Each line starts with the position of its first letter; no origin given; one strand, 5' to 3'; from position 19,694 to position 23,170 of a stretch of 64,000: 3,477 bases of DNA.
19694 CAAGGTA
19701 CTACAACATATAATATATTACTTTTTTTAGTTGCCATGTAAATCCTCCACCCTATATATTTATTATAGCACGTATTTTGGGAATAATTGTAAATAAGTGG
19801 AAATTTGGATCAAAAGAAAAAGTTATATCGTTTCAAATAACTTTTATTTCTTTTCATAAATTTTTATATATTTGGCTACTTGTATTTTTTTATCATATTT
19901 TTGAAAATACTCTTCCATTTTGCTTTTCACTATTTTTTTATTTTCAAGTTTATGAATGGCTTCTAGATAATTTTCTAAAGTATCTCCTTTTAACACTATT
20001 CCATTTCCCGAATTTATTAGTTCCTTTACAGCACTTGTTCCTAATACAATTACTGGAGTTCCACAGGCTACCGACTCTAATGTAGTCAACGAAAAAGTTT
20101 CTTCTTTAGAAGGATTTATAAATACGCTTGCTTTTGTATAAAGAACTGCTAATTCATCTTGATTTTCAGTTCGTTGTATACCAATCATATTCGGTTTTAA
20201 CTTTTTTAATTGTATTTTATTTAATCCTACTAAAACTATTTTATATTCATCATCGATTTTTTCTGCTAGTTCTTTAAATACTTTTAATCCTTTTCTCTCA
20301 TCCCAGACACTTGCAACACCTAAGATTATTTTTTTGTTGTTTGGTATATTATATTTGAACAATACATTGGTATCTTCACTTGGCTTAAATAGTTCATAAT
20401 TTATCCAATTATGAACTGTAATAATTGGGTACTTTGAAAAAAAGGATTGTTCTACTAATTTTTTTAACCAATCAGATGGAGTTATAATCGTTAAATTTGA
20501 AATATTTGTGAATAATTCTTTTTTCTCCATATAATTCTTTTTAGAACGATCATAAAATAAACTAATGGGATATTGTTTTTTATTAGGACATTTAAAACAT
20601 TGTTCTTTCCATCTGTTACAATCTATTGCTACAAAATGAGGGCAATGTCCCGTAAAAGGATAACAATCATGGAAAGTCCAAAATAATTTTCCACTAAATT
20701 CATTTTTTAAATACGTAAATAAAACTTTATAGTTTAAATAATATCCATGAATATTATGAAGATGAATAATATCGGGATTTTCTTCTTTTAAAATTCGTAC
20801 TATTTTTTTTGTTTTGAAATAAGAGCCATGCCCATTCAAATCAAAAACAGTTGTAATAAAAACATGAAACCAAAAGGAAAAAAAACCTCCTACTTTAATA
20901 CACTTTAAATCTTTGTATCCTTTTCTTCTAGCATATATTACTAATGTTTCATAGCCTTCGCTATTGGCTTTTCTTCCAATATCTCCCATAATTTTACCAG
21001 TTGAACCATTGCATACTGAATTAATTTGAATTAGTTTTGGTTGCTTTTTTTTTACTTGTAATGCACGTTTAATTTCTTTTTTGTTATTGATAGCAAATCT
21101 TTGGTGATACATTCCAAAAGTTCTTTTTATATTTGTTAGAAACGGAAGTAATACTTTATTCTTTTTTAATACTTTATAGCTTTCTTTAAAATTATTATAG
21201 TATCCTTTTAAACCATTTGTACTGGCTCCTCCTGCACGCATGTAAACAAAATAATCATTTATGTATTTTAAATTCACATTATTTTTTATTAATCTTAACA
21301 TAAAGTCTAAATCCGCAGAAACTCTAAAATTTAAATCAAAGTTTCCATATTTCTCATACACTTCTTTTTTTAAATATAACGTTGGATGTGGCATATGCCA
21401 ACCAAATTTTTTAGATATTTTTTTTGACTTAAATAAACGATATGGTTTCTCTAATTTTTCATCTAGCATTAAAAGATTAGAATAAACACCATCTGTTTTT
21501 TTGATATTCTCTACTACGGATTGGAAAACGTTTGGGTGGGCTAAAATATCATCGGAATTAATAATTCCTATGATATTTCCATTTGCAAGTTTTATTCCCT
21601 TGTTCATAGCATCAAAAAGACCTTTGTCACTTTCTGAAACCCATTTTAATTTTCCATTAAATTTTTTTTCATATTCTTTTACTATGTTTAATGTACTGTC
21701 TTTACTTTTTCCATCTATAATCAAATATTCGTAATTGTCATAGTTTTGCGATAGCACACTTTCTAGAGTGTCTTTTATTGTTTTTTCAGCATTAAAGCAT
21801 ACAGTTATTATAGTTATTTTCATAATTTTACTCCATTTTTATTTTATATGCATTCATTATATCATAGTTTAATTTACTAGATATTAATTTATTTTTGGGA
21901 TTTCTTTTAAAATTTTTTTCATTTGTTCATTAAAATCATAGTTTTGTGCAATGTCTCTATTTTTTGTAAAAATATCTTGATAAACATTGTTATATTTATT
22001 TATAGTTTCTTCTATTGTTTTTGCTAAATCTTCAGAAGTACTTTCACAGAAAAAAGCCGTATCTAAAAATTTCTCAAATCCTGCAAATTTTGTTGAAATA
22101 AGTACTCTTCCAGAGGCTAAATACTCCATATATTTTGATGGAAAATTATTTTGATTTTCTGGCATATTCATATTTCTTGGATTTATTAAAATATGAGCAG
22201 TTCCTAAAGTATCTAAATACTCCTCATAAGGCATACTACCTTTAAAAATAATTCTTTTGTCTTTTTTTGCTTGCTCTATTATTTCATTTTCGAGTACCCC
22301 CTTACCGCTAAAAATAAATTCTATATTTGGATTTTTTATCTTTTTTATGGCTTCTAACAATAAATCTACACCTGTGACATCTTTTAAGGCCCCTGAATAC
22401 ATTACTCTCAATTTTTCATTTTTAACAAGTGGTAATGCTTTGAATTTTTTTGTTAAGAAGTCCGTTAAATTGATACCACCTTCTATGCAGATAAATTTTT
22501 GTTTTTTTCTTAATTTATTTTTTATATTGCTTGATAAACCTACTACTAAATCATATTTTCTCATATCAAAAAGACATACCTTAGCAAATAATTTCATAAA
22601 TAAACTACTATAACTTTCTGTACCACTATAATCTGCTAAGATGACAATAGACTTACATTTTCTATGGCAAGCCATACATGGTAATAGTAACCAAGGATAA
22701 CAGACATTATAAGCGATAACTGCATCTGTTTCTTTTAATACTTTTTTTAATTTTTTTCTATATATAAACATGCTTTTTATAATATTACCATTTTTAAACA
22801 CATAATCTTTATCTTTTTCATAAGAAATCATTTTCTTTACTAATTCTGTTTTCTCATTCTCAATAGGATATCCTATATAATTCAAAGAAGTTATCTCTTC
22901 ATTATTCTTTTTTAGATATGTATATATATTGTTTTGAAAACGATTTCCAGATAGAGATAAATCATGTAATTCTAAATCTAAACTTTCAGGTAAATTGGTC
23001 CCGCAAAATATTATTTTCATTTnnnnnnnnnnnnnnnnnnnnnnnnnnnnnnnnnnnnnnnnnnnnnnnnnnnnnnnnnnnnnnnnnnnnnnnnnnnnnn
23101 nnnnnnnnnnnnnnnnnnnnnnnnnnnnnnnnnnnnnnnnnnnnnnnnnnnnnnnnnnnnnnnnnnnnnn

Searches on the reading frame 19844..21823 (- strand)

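Call 27: search_protein_families(library=ncbifam, proteins=[window:19844-21823:-], max_evalue=0.00001)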
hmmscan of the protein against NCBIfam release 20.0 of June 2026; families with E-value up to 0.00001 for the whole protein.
window:19844-21823:- (659 aa): 25 families
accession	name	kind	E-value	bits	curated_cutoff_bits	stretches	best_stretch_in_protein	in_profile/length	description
TIGR04009.1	wcaE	equivalog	2.4e-21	76.2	369.2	1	1-204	1-204/248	colanic acid biosynthesis glycosyltransferase WcaE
NF053739.1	GlytfEpsEBac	equivalog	1.6e-18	66.6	450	1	2-180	2-187/265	glycosyltransferase EpsE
TIGR03999.1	thiol_BshA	equivalog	5.9e-17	61.7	273.7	1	446-658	148-372/375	N-acetyl-alpha-D-glucosaminyl L-malate synthase BshA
NF053513.1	Gtran_IagA_BgsA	equivalog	7.1e-17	61.4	460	1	445-657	108-329/333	LTA glycolipid anchor biosynthesis glycosyltransferase, IagA/BgsA family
NF053787.1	GlcN_PG_synth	equivalog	4.1e-16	58.8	480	1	474-634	173-331/361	N-acetylglucosaminyl phosphatidylglycerol synthase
NF047683.1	TeichurnBiosyTuaG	equivalog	2.4e-15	56.9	400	1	2-96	7-101/252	teichuronic acid biosynthesis protein TuaG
TIGR04015.1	WcaC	equivalog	3.6e-15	56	784.85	1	343-618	88-360/405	colanic acid biosynthesis glycosyltransferase WcaC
NF049987.1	DaglGlyslTfaseDgs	equivalog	4.4e-15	55.4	500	1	429-648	88-314/332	processive diacylglycerol alpha-glucosyltransferase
TIGR03937.1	PgaC_IcaA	equivalog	1.3e-14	54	422.3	1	2-110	46-153/407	poly-beta-1,6-N-acetyl-D-glucosamine synthase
NF007482.0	PRK10073.1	equivalog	1.4e-14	53.8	423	1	2-105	7-108/334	glycosyltransferase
TIGR04283.1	glyco_like_mftF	equivalog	9.3e-13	48.3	182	1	3-188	1-178/221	TIGR04283 family arsenosugar biosynthesis glycosyltransferase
NF038302.1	EPS_HpsE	equivalog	1.7e-12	46.9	300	1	2-102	2-107/307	hormogonium polysaccharide biosynthesis glycosyltransferase HpsE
NF041875.1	EPS_EpsD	equivalog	5.8e-12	45.6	370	1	5-197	3-208/325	exopolysaccharide biosynthesis glycosyltransferase EpsD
TIGR03449.1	mycothiol_MshA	equivalog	1.8e-11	43.6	462.5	1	450-646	173-386/406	D-inositol-3-phosphate glycosyltransferase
TIGR03111.1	glyc2_xrt_Gpos1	hypoth_equivalog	2.1e-11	43.3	363.95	1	2-111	50-160/439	TIGR03111 family XrtG-associated glycosyltransferase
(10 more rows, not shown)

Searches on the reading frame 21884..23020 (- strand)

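Call 27: search_protein_families(library=ncbifam, proteins=[window:21884-23020:-], max_evalue=0.00001)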
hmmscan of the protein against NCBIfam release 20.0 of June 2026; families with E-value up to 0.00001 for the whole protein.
window:21884-23020:- (378 aa): 5 families
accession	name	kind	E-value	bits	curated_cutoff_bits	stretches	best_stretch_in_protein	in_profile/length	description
NF007640.0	PRK10307.1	subfamily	1.4e-10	40.7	276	1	154-314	170-340/411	WcaI family glycosyltransferase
NF047676.1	TeichurnBiosyTuaH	equivalog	2.6e-10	39.7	550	1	162-372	169-382/384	teichuronic acid biosynthesis protein TuaH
NF047684.1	TeichurnBiosyTuaC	equivalog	2.7e-09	36.5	550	1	137-372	150-384/391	teichuronic acid biosynthesis protein TuaC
TIGR04063.1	stp3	hypoth_equivalog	3.4e-08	32.8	442.05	1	160-346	166-364/397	TIGR04063 family PEP-CTERM/XrtA system glycosyltransferase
TIGR04005.1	wcaL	equivalog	5.9e-06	25.4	537.6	1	166-367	185-394/406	colanic acid biosynthesis glycosyltransferase WcaL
